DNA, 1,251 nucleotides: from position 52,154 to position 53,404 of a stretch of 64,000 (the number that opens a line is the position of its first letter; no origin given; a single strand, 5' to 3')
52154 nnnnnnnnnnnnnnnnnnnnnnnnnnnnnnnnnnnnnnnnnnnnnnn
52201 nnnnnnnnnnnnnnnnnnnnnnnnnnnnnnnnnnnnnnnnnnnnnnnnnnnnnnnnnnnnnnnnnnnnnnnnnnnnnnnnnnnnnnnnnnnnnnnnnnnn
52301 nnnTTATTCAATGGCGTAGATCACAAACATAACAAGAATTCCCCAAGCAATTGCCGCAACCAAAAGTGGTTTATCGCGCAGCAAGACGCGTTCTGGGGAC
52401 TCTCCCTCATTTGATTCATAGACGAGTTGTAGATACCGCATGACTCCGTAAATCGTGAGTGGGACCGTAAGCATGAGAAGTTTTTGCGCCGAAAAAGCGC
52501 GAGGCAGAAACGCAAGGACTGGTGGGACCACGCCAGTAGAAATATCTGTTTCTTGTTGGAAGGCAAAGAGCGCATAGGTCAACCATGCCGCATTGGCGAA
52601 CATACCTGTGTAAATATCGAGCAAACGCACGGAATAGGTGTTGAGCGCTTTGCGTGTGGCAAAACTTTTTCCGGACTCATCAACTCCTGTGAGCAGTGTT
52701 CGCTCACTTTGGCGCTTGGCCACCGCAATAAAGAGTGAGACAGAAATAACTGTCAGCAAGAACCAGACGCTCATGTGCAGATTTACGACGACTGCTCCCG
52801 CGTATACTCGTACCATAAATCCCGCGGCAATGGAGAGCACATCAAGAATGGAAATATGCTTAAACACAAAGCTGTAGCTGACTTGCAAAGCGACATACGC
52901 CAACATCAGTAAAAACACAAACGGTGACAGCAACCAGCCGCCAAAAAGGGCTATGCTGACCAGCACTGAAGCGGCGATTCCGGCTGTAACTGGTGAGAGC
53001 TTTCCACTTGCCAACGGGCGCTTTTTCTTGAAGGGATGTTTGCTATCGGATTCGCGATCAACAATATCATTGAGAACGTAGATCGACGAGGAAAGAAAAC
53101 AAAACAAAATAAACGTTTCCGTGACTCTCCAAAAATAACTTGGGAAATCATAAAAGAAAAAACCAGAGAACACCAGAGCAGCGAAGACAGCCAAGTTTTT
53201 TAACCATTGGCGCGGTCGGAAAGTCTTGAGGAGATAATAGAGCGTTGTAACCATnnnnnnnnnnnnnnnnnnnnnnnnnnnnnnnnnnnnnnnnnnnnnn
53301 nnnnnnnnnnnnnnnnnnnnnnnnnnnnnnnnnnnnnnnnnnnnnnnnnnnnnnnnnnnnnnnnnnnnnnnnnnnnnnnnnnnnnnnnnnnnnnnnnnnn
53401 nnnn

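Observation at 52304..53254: UbiA-family enzyme inside the glycan cluster: candidate polyprenyl-phosphate phosphoribosyltransferase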

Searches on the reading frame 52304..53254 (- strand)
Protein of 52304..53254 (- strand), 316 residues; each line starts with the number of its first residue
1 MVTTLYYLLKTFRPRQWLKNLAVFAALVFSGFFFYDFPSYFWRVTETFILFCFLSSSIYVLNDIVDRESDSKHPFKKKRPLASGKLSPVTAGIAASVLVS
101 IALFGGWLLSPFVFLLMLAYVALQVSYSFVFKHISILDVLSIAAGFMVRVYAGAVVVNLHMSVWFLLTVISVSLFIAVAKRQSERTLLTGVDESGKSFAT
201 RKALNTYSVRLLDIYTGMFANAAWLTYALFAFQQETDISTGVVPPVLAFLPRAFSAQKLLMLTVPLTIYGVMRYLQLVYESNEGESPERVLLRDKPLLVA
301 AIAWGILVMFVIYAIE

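Call 3: search_protein_families(library=pfam, proteins=[window:52304-53254:-], max_evalue=0.01)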
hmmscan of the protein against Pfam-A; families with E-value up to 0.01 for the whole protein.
window:52304-53254:- (316 aa): 2 families
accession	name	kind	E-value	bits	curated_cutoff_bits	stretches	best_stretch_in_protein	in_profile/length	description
PF01040.23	UbiA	-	9e-23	81.3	34.2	1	38-182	16-161/250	UbiA prenyltransferase family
PF09679.15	TraQ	-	0.0014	19.3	25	0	17-79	17-77/94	Type-F conjugative transfer system pilin chaperone (TraQ)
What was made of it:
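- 52304..53254 (-): Polyprenyl-phosphate 5-phosphoribosyltransferase (DPPRS/PPPRS; UbiA fold; Rv3806c family), 316 aa. PF01040 scores 81.3 bits (call 3).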

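Call 4: search_protein_families(library=ncbifam, proteins=[window:52304-53254:-], max_evalue=0.01)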
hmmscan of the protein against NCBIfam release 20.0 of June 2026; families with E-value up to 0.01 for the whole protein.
window:52304-53254:- (316 aa): 22 families
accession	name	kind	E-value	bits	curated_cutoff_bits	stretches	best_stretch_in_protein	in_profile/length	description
NF008977.0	PRK12324.1-2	equivalog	4e-71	239.8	234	1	5-313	2-288/297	decaprenyl-phosphate phosphoribosyltransferase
NF008978.0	PRK12324.1-4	equivalog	3.9e-61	206.8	207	1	8-314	35-321/322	decaprenyl-phosphate phosphoribosyltransferase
NF008976.0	PRK12324.1-1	equivalog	6.7e-47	160.3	474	1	8-307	21-298/306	decaprenyl-phosphate phosphoribosyltransferase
NF006088.0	PRK08238.1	equivalog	1.2e-42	146.2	351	1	6-201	193-384/482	UbiA family prenyltransferase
NF009523.0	PRK12884.1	equivalog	2.4e-12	46.6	269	1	42-170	37-163/279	prenyltransferase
TIGR01474.1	ubiA_proteo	equivalog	1.2e-09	38.1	275.45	1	58-171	57-173/282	4-hydroxybenzoate octaprenyltransferase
TIGR01475.1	ubiA_other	subfamily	1.8e-09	37.5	180.8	1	40-177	34-172/282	UbiA-like polyprenyltransferase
NF035940.1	prenyl_rel_EboC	equivalog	6.5e-08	32.3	250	1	44-178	37-173/292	UbiA-like protein EboC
TIGR01473.1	cyoE_ctaB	equivalog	3.7e-07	30.2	210.3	1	39-171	32-168/281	heme o synthase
NF009526.0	PRK12888.1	equivalog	6.5e-06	25.8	364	1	60-176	70-185/301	4-hydroxybenzoate octaprenyltransferase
NF009516.0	PRK12875.1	equivalog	6.9e-06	25.3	205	1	3-144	15-159/292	prenyltransferase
NF009609.0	PRK13106.1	equivalog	7.9e-06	25.5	349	1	52-176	59-190/301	prenyltransferase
NF003349.0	PRK04375.1-2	equivalog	1.2e-05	24.7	246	1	40-170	57-191/318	heme o synthase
NF009524.0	PRK12886.1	equivalog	2e-05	24.1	387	1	46-139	44-139/291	prenyltransferase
NF005742.0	PRK07566.1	equivalog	2.8e-05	23.4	313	1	9-129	32-151/315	chlorophyll synthase ChlG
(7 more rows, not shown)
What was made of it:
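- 52304..53254 (-): NF008977 scores 239.8 bits against a cut-off of 234 (call 4).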

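Call 5: search_solved_structures(query=window:52304-53254:-, max_evalue=0.01, show_alignments=2)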
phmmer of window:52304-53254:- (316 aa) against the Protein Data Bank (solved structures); distinct sequences matched with E-value up to 0.01: 2.
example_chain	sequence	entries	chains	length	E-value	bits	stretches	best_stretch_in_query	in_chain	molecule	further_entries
8j8j_D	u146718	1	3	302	1.3e-40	143.3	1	8-305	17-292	Decaprenyl-phosphate phosphoribosyltransferase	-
8j8k_A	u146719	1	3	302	1.1e-31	113.9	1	8-305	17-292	Decaprenyl-phosphate phosphoribosyltransferase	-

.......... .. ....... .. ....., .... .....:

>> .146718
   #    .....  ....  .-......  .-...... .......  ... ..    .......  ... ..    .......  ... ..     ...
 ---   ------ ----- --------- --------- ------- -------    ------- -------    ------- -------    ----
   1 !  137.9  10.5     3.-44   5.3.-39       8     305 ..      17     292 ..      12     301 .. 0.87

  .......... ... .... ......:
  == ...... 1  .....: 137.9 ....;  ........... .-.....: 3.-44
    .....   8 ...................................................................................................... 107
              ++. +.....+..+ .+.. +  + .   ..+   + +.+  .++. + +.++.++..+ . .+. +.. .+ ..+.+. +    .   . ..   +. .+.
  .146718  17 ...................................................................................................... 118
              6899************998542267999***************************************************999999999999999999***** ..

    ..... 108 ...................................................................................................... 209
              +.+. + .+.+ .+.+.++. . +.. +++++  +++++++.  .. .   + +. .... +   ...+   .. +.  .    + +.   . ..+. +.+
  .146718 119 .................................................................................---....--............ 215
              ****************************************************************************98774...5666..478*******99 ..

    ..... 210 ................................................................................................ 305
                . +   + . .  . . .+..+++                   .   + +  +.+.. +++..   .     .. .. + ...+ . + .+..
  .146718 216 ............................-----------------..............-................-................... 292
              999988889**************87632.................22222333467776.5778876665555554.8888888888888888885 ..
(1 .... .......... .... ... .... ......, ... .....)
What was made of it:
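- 52304..53254 (-): PDB 8j8j matches at E 1.3e-40 (call 5).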

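Call 8: find_homologous_proteins(query=window:52304-53254:-, max_evalue=1e-10)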
Query window:52304-53254:- (316 aa): 2726 proteins with E <= 1e-10 among 8000 candidates; the best 120 are listed.
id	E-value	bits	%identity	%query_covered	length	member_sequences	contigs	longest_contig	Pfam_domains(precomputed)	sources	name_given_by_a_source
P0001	9.2e-198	674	100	100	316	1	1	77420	PF01040.24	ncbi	-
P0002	1.1e-161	556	82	100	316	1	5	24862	PF01040.24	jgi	jgi:4-hydroxybenzoate polyprenyltransferase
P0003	1.0e-158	546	79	100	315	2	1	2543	PF01040.24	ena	-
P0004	5.1e-155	534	80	99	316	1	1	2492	PF01040.24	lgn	-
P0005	8.2e-150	517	76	97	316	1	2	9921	PF01040.24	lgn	-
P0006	2.6e-143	495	74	100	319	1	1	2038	PF01040.24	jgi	jgi:hypothetical protein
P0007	2.3e-142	492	73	100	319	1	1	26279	PF01040.24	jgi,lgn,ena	-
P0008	5.1e-142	491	70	99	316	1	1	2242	PF01040.24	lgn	-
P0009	1.4e-140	486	72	100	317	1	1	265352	PF01040.24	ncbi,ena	-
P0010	2.2e-140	486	72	100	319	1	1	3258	PF01040.24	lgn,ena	-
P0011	1.2e-139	483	70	100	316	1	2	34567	PF01040.24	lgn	-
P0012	1.2e-138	480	72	100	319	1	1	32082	PF01040.24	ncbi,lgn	-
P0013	1.4e-138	480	71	100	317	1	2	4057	PF01040.24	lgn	-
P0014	1.6e-138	479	72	99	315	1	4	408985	PF01040.24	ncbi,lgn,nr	ncbi:decaprenyl-phosphate phosphoribosyltransferase [Candidatus Woesebacteria bacterium]|nr:decapren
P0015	3.8e-138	478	69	100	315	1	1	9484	PF01040.24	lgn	-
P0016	9.7e-138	477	70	100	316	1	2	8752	PF01040.24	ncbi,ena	-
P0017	1.1e-137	477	69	99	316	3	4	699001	PF01040.24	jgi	jgi:decaprenyl-phosphate phosphoribosyltransferase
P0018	1.1e-137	477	69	98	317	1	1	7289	PF01040.24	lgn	-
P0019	1.2e-137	477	70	100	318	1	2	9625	PF01040.24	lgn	-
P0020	1.3e-137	477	69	99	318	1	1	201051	PF01040.24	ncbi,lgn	-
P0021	2.5e-137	476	71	100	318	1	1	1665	PF01040.24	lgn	-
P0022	8.8e-137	474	69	99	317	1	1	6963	PF01040.24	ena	-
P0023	9.8e-137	474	69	100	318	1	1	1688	PF01040.24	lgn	-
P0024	1.4e-136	473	70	100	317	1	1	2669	PF01040.24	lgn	-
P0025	2.5e-136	472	69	100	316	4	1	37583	PF01040.24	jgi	jgi:4-hydroxybenzoate polyprenyltransferase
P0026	3.8e-136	472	68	100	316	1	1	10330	PF01040.24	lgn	-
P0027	4.0e-135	468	69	100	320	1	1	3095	PF01040.24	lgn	-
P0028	1.3e-134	467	69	100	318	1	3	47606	PF01040.24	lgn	-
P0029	2.7e-133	462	68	100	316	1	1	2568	PF01040.24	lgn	-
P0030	5.3e-133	461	70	100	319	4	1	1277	PF01040.24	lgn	-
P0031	3.3e-131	455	68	100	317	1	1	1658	PF01040.24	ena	-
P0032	3.5e-131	455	67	100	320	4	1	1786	PF01040.24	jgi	-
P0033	2.2e-129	450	68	100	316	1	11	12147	PF01040.24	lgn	-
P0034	2.2e-129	449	66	100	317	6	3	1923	PF01040.24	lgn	-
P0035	1.5e-128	447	67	100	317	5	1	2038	PF01040.24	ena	-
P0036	5.0e-127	442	67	100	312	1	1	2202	PF01040.24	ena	-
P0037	2.6e-126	439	75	85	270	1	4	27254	PF01040.24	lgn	-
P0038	7.9e-125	435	66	100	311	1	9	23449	PF01040.24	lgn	-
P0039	8.4e-125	434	67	100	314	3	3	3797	PF01040.24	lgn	-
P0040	8.5e-125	434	66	100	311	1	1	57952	PF01040.24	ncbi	-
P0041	3.7e-124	432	65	100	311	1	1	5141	PF01040.24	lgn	-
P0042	1.9e-123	430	66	100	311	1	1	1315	PF01040.24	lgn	-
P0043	1.2e-122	427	65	100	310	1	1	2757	PF01040.24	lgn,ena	-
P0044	1.2e-122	427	66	100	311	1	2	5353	PF01040.24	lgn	-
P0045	1.4e-122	427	65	100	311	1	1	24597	PF01040.24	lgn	-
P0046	1.8e-122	427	66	100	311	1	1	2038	PF01040.24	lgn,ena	-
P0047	3.9e-122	426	62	100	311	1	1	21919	PF01040.24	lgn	-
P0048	1.3e-121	424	66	100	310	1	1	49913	PF01040.24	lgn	-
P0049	5.4e-120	419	72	87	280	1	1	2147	PF01040.24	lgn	-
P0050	1.1e-119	418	64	100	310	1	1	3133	PF01040.24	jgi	jgi:4-hydroxybenzoate polyprenyltransferase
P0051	2.1e-119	417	78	79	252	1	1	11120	PF01040.24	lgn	-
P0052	4.3e-118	412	71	87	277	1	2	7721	PF01040.24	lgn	-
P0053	4.9e-118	412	64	100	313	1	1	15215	PF01040.24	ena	-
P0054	1.1e-117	411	64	100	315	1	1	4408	PF01040.24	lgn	-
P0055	1.1e-117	411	62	100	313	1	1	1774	PF01040.24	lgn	-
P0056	1.3e-117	411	63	99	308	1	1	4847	PF01040.24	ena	-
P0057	2.7e-117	410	64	99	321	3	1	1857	PF01040.24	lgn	-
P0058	3.4e-117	409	70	86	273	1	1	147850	PF01040.24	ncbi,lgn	-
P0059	1.6e-116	407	63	100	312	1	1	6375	PF01040.24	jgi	jgi:decaprenyl-phosphate phosphoribosyltransferase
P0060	1.9e-116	407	63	99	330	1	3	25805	PF01040.24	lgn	-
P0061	2.3e-116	407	63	99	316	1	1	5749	PF01040.24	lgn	-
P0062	3.1e-116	406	70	84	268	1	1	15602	PF01040.24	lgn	-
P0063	6.1e-116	405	65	92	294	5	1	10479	PF01040.24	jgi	-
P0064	8.6e-116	405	63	100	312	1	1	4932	PF01040.24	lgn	-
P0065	3.2e-115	403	66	91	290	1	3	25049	PF01040.24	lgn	-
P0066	3.6e-115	403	66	91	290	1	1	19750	PF01040.24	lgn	-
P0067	5.3e-115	402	61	100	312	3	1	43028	PF01040.24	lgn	-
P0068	1.2e-114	401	61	99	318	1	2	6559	PF01040.24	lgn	-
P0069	1.6e-114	401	62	100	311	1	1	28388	PF01040.24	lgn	-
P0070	3.6e-114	400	62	99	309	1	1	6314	PF01040.24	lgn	-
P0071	5.9e-114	399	63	100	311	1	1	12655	PF01040.24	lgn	-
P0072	6.7e-114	399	61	99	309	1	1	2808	PF01040.24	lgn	-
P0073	7.8e-114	398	61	99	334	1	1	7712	PF01040.24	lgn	-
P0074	9.4e-114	398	61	99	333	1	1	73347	PF01040.24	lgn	-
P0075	1.2e-113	398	62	98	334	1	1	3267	PF01040.24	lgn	-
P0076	1.2e-113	398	61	99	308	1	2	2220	PF01040.24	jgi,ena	-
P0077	1.3e-113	398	61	98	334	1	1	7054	PF01040.24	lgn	-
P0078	1.6e-113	397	62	100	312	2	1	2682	PF01040.24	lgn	-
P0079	2.5e-113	397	69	85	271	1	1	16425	PF01040.24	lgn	-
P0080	2.6e-113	397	63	99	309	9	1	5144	PF01040.24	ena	-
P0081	2.9e-113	397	62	98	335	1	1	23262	PF01040.24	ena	-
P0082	3.4e-113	396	61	98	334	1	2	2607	PF01040.24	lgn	-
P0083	4.7e-113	396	61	99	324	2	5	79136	PF01040.24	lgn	-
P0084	5.2e-113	396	63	100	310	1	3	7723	PF01040.24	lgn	-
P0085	6.1e-113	396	61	99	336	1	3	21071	PF01040.24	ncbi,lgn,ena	-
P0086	6.8e-113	395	61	99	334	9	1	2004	PF01040.24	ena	-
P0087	7.2e-113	395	62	98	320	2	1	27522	PF01040.24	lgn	-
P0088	1.6e-112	394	62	99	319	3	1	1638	PF01040.24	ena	-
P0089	1.7e-112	394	62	98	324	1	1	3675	PF01040.24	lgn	-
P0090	2.1e-112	394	62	98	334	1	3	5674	PF01040.24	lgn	-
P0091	2.2e-112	394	67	87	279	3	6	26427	PF01040.24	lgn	-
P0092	2.6e-112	393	61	99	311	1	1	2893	PF01040.24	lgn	-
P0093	3.0e-112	393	61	99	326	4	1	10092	PF01040.24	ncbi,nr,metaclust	ncbi:MAG: hypothetical protein A2378_01160 [Candidatus Pacebacteria bacterium RIFOXYB1_FULL_44_10]|n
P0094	3.7e-112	393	62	99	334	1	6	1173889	PF01040.24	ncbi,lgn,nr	ncbi:MAG: decaprenyl-phosphate phosphoribosyltransferase [Patescibacteria group bacterium]|nr:MAG: d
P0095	3.9e-112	393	59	100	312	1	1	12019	PF01040.24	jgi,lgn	jgi:4-hydroxybenzoate polyprenyltransferase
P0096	6.8e-112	392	61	98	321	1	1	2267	PF01040.24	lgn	-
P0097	7.4e-112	392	60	100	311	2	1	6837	PF01040.24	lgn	-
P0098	7.9e-112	392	61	100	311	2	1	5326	PF01040.24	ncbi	-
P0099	8.0e-112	392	61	99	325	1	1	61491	PF01040.24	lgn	-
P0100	1.0e-111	392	61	100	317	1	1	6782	PF01040.24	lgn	-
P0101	1.0e-111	391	61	99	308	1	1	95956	PF01040.24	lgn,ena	-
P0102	1.2e-111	391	61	100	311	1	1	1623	PF01040.24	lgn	-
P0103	1.6e-111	391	60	98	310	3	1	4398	PF01040.24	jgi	jgi:4-hydroxybenzoate polyprenyltransferase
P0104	1.7e-111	391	61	98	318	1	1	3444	PF01040.24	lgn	-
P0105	1.7e-111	391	63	98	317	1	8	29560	PF01040.24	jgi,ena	jgi:4-hydroxybenzoate polyprenyltransferase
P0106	1.7e-111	391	59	100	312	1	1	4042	PF01040.24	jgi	jgi:decaprenyl-phosphate phosphoribosyltransferase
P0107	2.2e-111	390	59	100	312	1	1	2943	PF01040.24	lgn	-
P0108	3.1e-111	390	60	99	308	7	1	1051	PF01040.24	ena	-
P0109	3.3e-111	390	61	100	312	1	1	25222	PF01040.24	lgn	-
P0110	3.5e-111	390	61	100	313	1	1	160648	PF01040.24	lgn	-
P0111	3.6e-111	390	61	100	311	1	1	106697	PF01040.24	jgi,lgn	jgi:4-hydroxybenzoate polyprenyltransferase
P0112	3.7e-111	390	62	99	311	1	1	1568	PF01040.24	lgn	-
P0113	3.9e-111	390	60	99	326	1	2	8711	PF01040.24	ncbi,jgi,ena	jgi:4-hydroxybenzoate polyprenyltransferase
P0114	3.9e-111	390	59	99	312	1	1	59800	PF01040.24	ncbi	-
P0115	4.1e-111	390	61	98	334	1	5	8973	PF01040.24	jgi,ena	-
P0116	4.3e-111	389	60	99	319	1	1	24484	PF01040.24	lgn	-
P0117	5.8e-111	389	76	80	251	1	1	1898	PF01040.24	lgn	-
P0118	6.3e-111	389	60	100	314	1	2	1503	PF01040.24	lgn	-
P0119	7.3e-111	389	62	99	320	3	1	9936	PF01040.24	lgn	-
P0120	1.2e-110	388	60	99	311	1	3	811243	PF01040.24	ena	-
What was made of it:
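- Checked: An identical protein is in the database, with homologues at 82% down to about 55% identity (call 8).
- JGI pipelines label several homologues '4-hydroxybenzoate polyprenyltransferase' (call 8).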

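Call 9: find_related_loci(query=window:52304-53254:-, collection=genome_contigs, flank=10000)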
Query window:52304-53254:- (316 aa) in genome_contigs; peptide patterns used: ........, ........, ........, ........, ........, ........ (x = any residue, [..] = any of these).
137 stretches matched a pattern; 94 encode a relative of the query (tblastn E <= 1e-3); the best 80 are kept; 80 distinct loci.
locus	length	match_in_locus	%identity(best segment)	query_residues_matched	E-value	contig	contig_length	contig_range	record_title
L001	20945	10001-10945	71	1-315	3e-148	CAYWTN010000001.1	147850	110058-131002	MAG TPA_asm: uncultured Pseudomonadales bacterium isolate SRP344714_co1_151 genome assembly, contig: NODE_241_length_147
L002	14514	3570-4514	72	1-315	6e-149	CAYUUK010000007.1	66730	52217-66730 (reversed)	MAG TPA_asm: uncultured Pseudomonadales bacterium isolate SRP141376_co5_90 genome assembly, contig: NODE_883_length_6673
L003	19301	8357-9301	72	1-316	2e-148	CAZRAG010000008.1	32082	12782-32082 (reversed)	MAG TPA_asm: uncultured Pseudomonadales bacterium isolate SRP093185_co1_24 genome assembly, contig: NODE_666_length_3208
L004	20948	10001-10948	72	1-315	8e-145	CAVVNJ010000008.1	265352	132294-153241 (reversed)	MAG: Candidatus Woesebacteria bacterium isolate MFD05674.bin.2.125 genome assembly, contig: contig_20830, whole genome s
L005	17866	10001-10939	72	1-313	8e-145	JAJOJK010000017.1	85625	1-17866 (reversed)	MAG: Candidatus Woesebacteria bacterium isolate S5C87 S5CNODE_34_length_85625_cov_5.156951, whole genome shotgun sequenc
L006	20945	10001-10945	69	1-313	2e-144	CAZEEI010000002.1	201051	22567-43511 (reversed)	MAG TPA_asm: uncultured Pseudomonadales bacterium isolate SRP192927_co7_719 genome assembly, contig: NODE_34_length_2010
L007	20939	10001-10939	67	1-316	1e-136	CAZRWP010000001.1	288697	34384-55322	MAG TPA_asm: uncultured Pseudomonadales bacterium isolate SRP144015_co1_84 genome assembly, contig: NODE_17_length_28869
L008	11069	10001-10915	66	1-310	5e-124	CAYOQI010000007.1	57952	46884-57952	MAG TPA_asm: uncultured Pseudomonadales bacterium isolate SRP286056_co1_770 genome assembly, contig: NODE_496_length_579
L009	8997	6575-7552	61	3-315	4e-122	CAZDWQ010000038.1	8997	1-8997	MAG TPA_asm: uncultured Pseudomonadales bacterium isolate SRP192515_co1_182 genome assembly, contig: NODE_7815_length_89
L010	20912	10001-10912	63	4-313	4e-122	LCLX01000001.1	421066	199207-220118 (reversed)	MAG: Microgenomates group bacterium GW2011_GWC1_46_15 UX36_C0001, whole genome shotgun sequence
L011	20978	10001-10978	62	3-315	9e-122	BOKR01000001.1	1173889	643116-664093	MAG: Patescibacteria group bacterium BroJett025 DNA, sequence1, whole genome shotgun sequence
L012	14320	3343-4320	60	3-315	9e-121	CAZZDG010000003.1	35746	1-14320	MAG TPA_asm: uncultured Pseudomonadales bacterium isolate binchicken_co321_113 genome assembly, contig: NODE_402_length_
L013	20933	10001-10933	59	1-314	3e-119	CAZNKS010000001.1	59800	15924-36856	MAG TPA_asm: uncultured Pseudomonadales bacterium isolate SRP170004_co1_558 genome assembly, contig: NODE_598_length_598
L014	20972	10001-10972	61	3-313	3e-118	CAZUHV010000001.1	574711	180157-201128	MAG TPA_asm: uncultured Pseudomonadales bacterium isolate binchicken_co277_32 genome assembly, contig: NODE_12_length_57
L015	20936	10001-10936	58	1-315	6e-117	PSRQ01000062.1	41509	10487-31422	MAG: Candidatus Cerribacteria bacterium 'Amazon FNV 2010 28 9' contig_75_40036197_length_41509_multi_3_in_0_out_0, whole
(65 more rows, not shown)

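Call 10: find_encoding_contigs(protein=window:52304-53254:-, flank=10000, max_places=3)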
Protein window:52304-53254:- (316 aa): no gene with exactly this product is on record in the collection.

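Call 25: find_encoding_contigs(protein=P0001, flank=10000, max_places=2)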
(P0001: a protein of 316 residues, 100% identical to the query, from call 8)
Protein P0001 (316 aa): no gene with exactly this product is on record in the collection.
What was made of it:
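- Tried and rejected: Looking up the window protein and its identical database entry in the contig index gave nothing (calls 10, 25).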

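Call 26: find_encoding_contigs(protein=P0017, flank=10000, max_places=2)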
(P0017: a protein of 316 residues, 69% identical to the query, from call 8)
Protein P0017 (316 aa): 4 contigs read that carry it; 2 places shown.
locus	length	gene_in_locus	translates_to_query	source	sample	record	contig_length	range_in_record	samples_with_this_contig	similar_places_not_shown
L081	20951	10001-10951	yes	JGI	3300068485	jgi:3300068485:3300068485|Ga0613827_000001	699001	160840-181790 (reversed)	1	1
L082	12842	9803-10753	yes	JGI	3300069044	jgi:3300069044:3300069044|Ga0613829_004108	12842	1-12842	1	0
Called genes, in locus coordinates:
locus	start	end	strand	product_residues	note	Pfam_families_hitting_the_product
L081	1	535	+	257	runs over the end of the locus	PF00696:AA_kinase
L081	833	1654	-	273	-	PF00005:ABC_tran, PF02463:SMC_N (weak), PF13401:AAA_22 (weak), PF13304:AAA_21 (weak)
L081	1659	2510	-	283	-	PF00528:BPD_transp_1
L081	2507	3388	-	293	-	PF00528:BPD_transp_1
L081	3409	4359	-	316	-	PF12849:PBP_like_2, PF12727:PBP_like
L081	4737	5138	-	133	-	-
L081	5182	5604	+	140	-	PF00293:NUDIX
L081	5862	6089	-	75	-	-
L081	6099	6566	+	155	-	-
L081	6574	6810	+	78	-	-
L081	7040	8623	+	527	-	PF27757:Competence-induced_Ccs4_N (weak)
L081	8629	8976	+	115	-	-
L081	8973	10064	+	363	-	PF00953:Glycos_transf_4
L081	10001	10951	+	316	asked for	PF01040:UbiA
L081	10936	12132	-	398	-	PF26314:MptA_B_family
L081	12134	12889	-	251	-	PF00535:Glycos_transf_2, PF10111:Glyco_tranf_2_2 (weak)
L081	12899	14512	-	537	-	PF13231:PMT_2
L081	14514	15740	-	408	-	PF00535:Glycos_transf_2, PF04138:GtrA_DPMS_TM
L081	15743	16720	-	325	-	PF01370:Epimerase, PF04321:RmlD_sub_bind, PF05368:NmrA (weak), PF16363:GDP_Man_Dehyd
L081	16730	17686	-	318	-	PF01073:3Beta_HSD, PF01370:Epimerase, PF02719:Polysacc_synt_2 (faint), PF04321:RmlD_sub_bind, PF16363:GDP_Man_Dehyd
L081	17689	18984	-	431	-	PF03446:NAD_binding_2 (faint), PF03721:UDPG_MGDP_dh_N, PF00984:UDPG_MGDP_dh, PF03720:UDPG_MGDP_dh_C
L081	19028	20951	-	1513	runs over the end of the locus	-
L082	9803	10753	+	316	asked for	PF01040:UbiA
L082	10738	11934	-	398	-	PF26314:MptA_B_family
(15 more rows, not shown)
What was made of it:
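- Tried and rejected: Context came from a 69%-identical homologue instead (call 26).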

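Call 49: search_protein_families(library=pfam, proteins=[L081:10936-12132:-, L081:8629-8976:+], max_evalue=10)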
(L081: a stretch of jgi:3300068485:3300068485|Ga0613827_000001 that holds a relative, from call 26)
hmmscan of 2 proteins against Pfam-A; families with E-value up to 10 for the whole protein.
L081:10936-12132:- (398 aa): 0 families

L081:8629-8976:+ (115 aa): 0 families
